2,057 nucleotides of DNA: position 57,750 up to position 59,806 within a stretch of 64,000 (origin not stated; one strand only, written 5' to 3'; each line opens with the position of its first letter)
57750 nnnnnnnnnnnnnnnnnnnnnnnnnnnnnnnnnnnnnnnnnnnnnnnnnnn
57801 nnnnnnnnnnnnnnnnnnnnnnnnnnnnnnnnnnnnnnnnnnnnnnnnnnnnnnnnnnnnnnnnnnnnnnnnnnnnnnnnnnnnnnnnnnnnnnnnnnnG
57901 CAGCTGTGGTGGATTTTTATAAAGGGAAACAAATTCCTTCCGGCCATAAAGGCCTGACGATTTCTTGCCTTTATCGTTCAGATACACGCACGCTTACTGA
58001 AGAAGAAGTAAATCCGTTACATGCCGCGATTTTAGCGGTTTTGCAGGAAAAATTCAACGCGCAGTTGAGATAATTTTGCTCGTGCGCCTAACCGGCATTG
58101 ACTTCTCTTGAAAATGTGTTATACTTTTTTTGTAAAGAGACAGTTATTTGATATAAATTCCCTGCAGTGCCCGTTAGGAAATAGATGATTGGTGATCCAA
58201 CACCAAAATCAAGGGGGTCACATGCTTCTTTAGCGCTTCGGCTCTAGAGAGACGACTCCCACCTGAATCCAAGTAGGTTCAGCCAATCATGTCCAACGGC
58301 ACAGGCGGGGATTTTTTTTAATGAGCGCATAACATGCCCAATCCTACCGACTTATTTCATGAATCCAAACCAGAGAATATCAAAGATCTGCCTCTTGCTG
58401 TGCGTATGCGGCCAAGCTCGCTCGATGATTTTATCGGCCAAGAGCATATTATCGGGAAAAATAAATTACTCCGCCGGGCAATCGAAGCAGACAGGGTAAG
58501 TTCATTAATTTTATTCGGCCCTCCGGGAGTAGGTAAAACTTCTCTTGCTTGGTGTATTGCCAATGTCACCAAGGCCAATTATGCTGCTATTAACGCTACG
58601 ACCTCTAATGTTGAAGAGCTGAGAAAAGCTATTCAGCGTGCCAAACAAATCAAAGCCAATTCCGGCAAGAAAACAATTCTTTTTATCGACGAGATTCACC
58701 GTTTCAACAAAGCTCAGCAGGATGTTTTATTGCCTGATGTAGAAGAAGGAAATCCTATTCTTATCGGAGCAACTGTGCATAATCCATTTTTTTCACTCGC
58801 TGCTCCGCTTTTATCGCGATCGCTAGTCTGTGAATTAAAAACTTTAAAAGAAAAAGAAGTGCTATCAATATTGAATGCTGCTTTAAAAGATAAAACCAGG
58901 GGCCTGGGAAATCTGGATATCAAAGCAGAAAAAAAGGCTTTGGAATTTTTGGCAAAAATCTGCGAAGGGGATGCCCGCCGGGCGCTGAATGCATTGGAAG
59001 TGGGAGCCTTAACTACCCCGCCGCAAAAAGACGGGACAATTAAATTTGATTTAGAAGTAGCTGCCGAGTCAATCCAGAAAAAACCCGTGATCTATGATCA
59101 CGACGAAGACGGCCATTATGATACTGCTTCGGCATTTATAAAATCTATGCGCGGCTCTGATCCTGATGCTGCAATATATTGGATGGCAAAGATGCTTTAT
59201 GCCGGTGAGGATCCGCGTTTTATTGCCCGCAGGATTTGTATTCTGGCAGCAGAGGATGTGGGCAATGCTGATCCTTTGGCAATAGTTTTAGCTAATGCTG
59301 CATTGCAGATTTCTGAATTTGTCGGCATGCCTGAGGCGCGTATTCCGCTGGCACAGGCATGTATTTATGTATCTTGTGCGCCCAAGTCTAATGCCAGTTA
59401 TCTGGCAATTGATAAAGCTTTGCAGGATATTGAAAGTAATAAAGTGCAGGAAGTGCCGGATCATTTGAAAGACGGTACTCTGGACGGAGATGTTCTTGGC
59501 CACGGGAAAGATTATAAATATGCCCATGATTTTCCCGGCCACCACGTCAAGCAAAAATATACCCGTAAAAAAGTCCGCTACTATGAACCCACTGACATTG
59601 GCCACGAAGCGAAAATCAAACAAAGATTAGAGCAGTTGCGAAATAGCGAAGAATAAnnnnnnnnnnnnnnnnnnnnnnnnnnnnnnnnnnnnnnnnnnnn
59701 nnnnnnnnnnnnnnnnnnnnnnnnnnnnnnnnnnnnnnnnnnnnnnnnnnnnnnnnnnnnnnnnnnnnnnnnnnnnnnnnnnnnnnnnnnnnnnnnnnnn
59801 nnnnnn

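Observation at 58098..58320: Promoter-to-terminator structured RNA upstream of rarA with 6S RNA-like architecture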

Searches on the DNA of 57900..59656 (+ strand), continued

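Call 20: search_with_rna_model(model_id=R1, sources=[window, L001, L002, L003, L004, L005, L006, L007, L008, L009, L010, L011, L012, L013, L014, L015, L016, L017, L018, L019, L020, L021, L022, L023, L024, L025, L026, L027, L028, L029, L030, L031, L032, L033, L034, L035, L036, L037, L038, L039, L040, L041, L042, L043, L044, L045, L046, L047, L048, L049, L050, L051, L052, L053, L054, L055, L056, L057, L058, L059, L060, L061, L062, L063, L064, L065, L066, L067, L068, L069, L070, L071, L072, L073, L074, L075, L076, L077, L078, L079, L080], max_evalue=0.01, make_alignment=true)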
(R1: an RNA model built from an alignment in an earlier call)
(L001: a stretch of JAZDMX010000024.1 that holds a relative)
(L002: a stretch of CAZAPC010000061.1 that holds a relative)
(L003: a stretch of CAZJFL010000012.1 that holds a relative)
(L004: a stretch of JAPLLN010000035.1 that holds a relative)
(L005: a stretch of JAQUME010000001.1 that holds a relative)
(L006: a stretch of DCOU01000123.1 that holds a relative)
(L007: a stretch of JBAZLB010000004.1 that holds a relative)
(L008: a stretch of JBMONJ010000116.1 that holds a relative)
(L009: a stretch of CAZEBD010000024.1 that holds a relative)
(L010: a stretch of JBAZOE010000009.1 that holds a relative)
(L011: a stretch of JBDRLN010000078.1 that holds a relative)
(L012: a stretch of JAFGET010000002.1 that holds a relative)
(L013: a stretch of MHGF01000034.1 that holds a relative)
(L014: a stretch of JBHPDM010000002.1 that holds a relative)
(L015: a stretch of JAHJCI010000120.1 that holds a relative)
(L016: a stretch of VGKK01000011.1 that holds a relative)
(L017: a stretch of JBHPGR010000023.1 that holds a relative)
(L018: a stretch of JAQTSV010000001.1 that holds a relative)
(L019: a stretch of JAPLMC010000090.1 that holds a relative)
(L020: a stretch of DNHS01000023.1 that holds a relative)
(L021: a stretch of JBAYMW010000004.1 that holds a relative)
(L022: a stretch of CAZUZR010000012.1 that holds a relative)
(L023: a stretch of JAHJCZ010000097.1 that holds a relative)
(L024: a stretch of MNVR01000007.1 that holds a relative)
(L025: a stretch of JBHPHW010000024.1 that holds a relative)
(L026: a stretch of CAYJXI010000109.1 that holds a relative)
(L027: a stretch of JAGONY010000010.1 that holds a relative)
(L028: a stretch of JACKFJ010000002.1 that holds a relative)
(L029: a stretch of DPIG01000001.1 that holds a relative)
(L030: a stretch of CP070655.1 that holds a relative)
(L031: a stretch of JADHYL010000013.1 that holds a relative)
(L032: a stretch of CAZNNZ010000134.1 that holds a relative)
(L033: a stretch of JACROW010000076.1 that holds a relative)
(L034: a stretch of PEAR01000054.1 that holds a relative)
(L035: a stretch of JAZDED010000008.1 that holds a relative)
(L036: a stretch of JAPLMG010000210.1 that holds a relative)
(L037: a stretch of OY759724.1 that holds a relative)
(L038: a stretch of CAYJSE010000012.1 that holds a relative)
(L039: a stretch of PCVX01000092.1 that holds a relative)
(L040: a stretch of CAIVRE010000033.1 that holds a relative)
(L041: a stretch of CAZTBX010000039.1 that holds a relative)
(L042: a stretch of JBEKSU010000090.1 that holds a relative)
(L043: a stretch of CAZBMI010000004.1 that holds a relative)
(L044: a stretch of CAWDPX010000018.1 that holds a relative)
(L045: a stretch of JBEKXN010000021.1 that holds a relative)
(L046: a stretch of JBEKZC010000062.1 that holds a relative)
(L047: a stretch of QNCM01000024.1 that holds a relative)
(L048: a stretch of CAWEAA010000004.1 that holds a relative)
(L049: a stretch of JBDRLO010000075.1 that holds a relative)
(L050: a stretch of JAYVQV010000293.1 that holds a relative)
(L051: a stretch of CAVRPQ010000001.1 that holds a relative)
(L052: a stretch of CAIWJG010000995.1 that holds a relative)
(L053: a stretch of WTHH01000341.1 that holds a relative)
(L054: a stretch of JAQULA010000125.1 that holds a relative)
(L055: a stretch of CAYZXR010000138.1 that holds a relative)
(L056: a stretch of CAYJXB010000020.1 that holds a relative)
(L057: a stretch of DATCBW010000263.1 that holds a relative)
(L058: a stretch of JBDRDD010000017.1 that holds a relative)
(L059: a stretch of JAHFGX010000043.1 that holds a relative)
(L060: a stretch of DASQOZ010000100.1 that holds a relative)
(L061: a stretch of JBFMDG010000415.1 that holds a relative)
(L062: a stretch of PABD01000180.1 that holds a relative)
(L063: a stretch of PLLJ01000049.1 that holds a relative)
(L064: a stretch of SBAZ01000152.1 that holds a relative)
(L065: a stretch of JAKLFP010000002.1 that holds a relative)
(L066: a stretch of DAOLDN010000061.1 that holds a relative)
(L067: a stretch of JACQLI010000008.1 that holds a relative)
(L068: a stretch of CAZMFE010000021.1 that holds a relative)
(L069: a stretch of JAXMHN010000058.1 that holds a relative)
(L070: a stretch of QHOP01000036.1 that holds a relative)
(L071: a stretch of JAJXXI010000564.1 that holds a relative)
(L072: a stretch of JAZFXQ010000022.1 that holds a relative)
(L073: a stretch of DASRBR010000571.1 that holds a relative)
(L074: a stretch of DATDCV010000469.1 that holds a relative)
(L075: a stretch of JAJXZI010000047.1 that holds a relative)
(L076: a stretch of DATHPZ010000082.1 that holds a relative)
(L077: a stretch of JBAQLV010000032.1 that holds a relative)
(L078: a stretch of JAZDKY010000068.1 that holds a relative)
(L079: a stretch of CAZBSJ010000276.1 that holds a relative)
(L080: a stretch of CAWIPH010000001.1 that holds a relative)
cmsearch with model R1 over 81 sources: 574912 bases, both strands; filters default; matches with E-value up to 0.01: 83.
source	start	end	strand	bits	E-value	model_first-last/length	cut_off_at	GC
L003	2789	2947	+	148.8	2e-42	1-158/158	no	0.48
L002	2029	2185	+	146.5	1e-41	1-158/158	no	0.44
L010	2632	2792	+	144.2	4.9e-41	1-158/158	no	0.5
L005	2833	2993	+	143.1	1.1e-40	1-158/158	no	0.51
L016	2687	2850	+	142.2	2.1e-40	1-158/158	no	0.46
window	58156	58315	+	139.1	1.7e-39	1-158/158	no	0.5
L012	1874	2030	+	138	3.7e-39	1-158/158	no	0.51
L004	2820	2979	+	132.4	1.8e-37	1-158/158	no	0.52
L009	2837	2999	+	130.3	8e-37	1-158/158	no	0.49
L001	2836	2969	+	126.9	8.1e-36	1-158/158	no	0.44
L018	2633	2790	+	124.9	3.3e-35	1-158/158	no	0.44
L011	2702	2858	+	124.7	3.7e-35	1-158/158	no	0.51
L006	2685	2843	+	123.6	7.8e-35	1-158/158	no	0.5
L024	2715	2869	+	122.2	2.1e-34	1-158/158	no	0.55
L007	2788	2947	+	121.3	3.9e-34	1-158/158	no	0.51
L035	2841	2999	+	121.3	4e-34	1-158/158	no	0.51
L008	2657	2813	+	120.6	6.3e-34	1-158/158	no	0.51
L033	1257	1418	+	115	3e-32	1-158/158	no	0.48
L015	647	804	+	111.9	2.6e-31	1-158/158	no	0.47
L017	2798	2953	+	110.6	6.7e-31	1-158/158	no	0.53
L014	2798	2953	+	109.8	1.1e-30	1-158/158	no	0.54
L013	2773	2931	+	108.9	2.2e-30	1-158/158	no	0.53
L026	2084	2237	+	106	1.6e-29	1-158/158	no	0.42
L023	2806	2958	+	98.8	2.3e-27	1-158/158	no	0.48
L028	2834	2984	+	93.5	9.6e-26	1-158/158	no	0.51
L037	2787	2942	+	92.4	2e-25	1-158/158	no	0.47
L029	80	238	+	90.5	7.7e-25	1-158/158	no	0.5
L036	2436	2597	+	86.9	9.2e-24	1-158/158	no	0.46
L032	2395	2548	+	86.7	1.1e-23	1-158/158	no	0.49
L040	2756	2908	+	85.8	1.9e-23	1-158/158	no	0.46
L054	2575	2735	+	84.5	4.8e-23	1-158/158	no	0.48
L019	1214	1399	+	84.4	5.1e-23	1-158/158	no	0.44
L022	2764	2948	+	82.8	1.5e-22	1-158/158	no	0.4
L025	2796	2982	+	79.2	1.9e-21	1-158/158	no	0.44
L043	2682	2865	+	77.2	7.4e-21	1-158/158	no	0.48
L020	2747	2932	+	76.9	9.3e-21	1-158/158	no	0.48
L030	2751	2937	+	74.4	5.2e-20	1-158/158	no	0.49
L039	2788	2971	+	71.5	4e-19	1-158/158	no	0.65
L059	2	191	+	70.5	8.2e-19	1-158/158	no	0.63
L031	2781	2942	+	68.8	2.6e-18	1-158/158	no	0.49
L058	2821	2974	+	67.1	8.2e-18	1-158/158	no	0.45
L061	103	285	+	63.4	1.1e-16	1-158/158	no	0.51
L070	2415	2597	+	58.9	2.4e-15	1-158/158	no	0.5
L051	2671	2851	+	58.5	3.2e-15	1-158/158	no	0.54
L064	2763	2935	+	58.2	4.1e-15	1-158/158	no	0.66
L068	1072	1234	+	57.8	5.3e-15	1-158/158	no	0.58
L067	1574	1736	+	56.9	9.6e-15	1-158/158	no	0.52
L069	2426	2609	+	50.9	6.2e-13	1-158/158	no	0.47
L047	2779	2930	+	50.6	7.8e-13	1-158/158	no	0.53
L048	2709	2889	+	49.7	1.5e-12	1-158/158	no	0.51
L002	2028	2184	-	49.5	1.7e-12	1-158/158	no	0.44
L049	2708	2864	+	49.3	2e-12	1-158/158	no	0.46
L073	1492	1672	+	45.8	2.2e-11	1-158/158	no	0.45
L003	2788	2946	-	44.7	4.8e-11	1-158/158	no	0.48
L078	2680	2863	+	44.6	4.9e-11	1-158/158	no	0.57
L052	2652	2832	+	43.6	1e-10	1-158/158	no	0.5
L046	925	1105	+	42.8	1.7e-10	1-158/158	no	0.52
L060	2669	2847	+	42.7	1.9e-10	1-158/158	no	0.53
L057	1293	1470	+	41.9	3.3e-10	1-158/158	no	0.51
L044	2682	2862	+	41.6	4.1e-10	1-158/158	no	0.51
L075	2667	2846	+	40.5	8.3e-10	1-158/158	no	0.53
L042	2700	2880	+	39.8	1.4e-09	1-158/158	no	0.52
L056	2812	3006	+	36.9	1.1e-08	1-158/158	no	0.56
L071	1029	1207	+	34.2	6.8e-08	1-158/158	no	0.5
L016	2686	2849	-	33.5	1.1e-07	1-158/158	no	0.46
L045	2664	2844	+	32.8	1.7e-07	1-158/158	no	0.51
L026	2083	2236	-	31.2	5.5e-07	1-158/158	no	0.42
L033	1256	1417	-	29.4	1.9e-06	1-158/158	no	0.48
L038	2802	2993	+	28.9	2.6e-06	1-158/158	no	0.6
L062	2803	2994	+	28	5.1e-06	1-158/158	no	0.52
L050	325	507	+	27.9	5.3e-06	1-158/158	no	0.52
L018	2632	2789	-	26.4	1.5e-05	1-158/158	no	0.44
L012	1873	2029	-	25.6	2.7e-05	1-158/158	no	0.51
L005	2832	2992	-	22.5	0.00023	1-158/158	no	0.52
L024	2714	2868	-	20.7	0.00077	1-158/158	no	0.55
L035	2840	2998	-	20.7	0.00077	1-158/158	no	0.51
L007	2787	2946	-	20.6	0.00086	1-158/158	no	0.51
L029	79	237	-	20.5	0.00093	1-158/158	no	0.5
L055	1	91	+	19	0.0026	66-158/158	5'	0.56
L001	2835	2968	-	18.7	0.0031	1-158/158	no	0.45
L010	2631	2791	-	18.5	0.0037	1-158/158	no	0.51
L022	2763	2947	-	18.2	0.0045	1-158/158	no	0.4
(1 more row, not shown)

Alignment A2: 83 matches aligned to the model, 316 columns, each read 5' to 3' on its own strand. Consensus structure (alignment columns), stored with it:
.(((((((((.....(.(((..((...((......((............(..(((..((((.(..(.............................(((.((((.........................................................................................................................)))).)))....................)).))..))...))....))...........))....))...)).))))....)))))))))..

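Call 29: search_with_rna_model(model_id=R1, sources=[window, L001, L002, L003, L004, L005, L006, L007, L008, L009, L010, L011, L012, L013, L014, L015, L016, L017, L018, L019, L020, L022, L023, L024, L025, L026, L028, L029, L030, L031, L032, L033, L035, L036, L037, L039, L040, L043, L047, L051, L054, L058, L059, L061, L064, L067, L068, L069, L070], max_evalue=1e-13, make_alignment=true)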
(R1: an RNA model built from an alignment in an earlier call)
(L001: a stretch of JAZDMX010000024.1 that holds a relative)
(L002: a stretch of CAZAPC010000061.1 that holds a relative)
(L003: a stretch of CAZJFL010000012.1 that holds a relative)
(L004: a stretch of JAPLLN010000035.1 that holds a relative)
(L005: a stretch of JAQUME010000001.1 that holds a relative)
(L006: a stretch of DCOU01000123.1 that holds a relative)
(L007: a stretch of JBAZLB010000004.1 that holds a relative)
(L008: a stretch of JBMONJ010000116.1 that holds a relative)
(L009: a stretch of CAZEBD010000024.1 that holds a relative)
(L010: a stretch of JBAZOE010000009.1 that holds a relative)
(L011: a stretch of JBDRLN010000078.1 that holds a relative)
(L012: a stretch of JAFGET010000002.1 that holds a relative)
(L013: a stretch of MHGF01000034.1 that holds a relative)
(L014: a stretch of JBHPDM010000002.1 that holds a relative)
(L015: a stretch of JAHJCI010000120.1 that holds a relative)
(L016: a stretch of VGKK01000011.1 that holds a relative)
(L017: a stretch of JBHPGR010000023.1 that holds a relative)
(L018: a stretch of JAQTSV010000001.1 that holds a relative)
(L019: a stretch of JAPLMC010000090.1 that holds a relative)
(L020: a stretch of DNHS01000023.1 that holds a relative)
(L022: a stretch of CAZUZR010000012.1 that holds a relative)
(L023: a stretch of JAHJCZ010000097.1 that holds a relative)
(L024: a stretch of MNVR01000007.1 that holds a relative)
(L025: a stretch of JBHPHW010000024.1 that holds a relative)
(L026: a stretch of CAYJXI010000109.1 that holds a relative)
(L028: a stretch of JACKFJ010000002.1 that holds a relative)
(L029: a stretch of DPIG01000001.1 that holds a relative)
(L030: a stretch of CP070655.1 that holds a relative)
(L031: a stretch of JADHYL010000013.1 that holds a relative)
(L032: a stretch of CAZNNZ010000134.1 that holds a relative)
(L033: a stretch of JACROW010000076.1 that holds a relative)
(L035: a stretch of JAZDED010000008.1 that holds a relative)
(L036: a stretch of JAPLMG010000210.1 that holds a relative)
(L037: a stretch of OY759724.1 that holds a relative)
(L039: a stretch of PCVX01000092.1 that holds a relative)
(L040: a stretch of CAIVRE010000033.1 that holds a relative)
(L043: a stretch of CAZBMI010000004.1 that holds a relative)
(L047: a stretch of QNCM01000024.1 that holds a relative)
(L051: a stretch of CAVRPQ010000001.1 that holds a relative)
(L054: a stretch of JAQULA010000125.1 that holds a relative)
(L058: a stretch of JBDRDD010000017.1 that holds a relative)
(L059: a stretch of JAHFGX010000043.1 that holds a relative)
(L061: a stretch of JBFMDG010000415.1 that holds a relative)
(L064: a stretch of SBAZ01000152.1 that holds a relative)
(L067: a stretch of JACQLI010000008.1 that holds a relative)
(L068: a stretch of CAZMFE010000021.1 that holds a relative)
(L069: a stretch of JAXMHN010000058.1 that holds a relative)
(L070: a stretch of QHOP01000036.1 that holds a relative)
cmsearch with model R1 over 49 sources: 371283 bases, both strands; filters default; matches with E-value up to 1e-13: 47.
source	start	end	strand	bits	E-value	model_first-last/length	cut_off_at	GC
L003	2789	2947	+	148.8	1.3e-42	1-158/158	no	0.48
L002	2029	2185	+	146.5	6.6e-42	1-158/158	no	0.44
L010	2632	2792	+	144.2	3.2e-41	1-158/158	no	0.5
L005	2833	2993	+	143.1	6.9e-41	1-158/158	no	0.51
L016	2687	2850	+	142.2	1.3e-40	1-158/158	no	0.46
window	58156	58315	+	139.1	1.1e-39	1-158/158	no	0.5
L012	1874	2030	+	138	2.4e-39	1-158/158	no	0.51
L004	2820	2979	+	132.4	1.2e-37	1-158/158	no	0.52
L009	2837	2999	+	130.3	5.2e-37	1-158/158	no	0.49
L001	2836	2969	+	126.9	5.2e-36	1-158/158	no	0.44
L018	2633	2790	+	124.9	2.1e-35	1-158/158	no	0.44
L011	2702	2858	+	124.7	2.4e-35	1-158/158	no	0.51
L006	2685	2843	+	123.6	5e-35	1-158/158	no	0.5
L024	2715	2869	+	122.2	1.3e-34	1-158/158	no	0.55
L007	2788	2947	+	121.3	2.5e-34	1-158/158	no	0.51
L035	2841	2999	+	121.3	2.6e-34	1-158/158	no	0.51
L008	2657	2813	+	120.6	4e-34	1-158/158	no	0.51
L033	1257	1418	+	115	2e-32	1-158/158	no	0.48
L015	647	804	+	111.9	1.7e-31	1-158/158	no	0.47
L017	2798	2953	+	110.6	4.3e-31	1-158/158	no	0.53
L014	2798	2953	+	109.8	7.2e-31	1-158/158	no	0.54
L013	2773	2931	+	108.9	1.4e-30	1-158/158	no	0.53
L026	2084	2237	+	106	1e-29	1-158/158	no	0.42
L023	2806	2958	+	98.8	1.5e-27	1-158/158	no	0.48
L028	2834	2984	+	93.5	6.2e-26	1-158/158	no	0.51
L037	2787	2942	+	92.4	1.3e-25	1-158/158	no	0.47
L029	80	238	+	90.5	4.9e-25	1-158/158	no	0.5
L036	2436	2597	+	86.9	5.9e-24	1-158/158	no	0.46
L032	2395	2548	+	86.7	6.8e-24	1-158/158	no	0.49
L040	2756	2908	+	85.8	1.2e-23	1-158/158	no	0.46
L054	2575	2735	+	84.5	3.1e-23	1-158/158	no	0.48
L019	1214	1399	+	84.4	3.3e-23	1-158/158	no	0.44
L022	2764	2948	+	82.8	1e-22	1-158/158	no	0.4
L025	2796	2982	+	79.2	1.2e-21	1-158/158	no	0.44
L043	2682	2865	+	77.2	4.8e-21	1-158/158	no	0.48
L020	2747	2932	+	76.9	6e-21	1-158/158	no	0.48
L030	2751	2937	+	74.4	3.4e-20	1-158/158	no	0.49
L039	2788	2971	+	71.5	2.6e-19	1-158/158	no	0.65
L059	2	191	+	70.5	5.3e-19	1-158/158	no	0.63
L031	2781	2942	+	68.8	1.7e-18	1-158/158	no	0.49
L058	2821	2974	+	67.1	5.3e-18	1-158/158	no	0.45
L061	103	285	+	63.4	7e-17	1-158/158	no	0.51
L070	2415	2597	+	58.9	1.6e-15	1-158/158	no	0.5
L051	2671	2851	+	58.5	2.1e-15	1-158/158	no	0.54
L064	2763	2935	+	58.2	2.6e-15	1-158/158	no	0.66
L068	1072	1234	+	57.8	3.4e-15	1-158/158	no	0.58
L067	1574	1736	+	56.9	6.2e-15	1-158/158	no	0.52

Alignment A3: 47 matches aligned to the model, 260 columns, each read 5' to 3' on its own strand. Consensus structure (alignment columns), stored with it:
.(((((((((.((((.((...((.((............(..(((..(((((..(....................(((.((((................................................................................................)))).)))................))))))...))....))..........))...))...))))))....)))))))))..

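Call 46: search_rna_families(sources=[L021, L027, L034, L041, L053, L063, L065, L066, L072, L074, L076, L077, L079, L080], threshold=gathering)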
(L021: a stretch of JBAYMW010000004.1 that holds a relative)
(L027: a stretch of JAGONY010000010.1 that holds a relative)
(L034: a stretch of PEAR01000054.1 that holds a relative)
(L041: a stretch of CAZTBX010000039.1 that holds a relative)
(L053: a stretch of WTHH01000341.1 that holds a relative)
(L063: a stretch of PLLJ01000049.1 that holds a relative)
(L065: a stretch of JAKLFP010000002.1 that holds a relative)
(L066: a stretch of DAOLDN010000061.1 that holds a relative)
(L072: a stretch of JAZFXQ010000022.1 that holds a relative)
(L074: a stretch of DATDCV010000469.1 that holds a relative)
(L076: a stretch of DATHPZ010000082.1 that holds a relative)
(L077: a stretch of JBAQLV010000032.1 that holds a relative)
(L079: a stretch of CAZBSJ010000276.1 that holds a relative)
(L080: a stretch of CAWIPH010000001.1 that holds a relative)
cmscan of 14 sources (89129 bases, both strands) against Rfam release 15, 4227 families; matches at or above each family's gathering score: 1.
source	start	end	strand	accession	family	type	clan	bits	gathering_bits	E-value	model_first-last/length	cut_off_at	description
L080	2151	2197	+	RF01687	Acido-Lenti-1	Gene; sRNA;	-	48.4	37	9.9e-08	1-46/46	no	Acido-Lenti-1 RNA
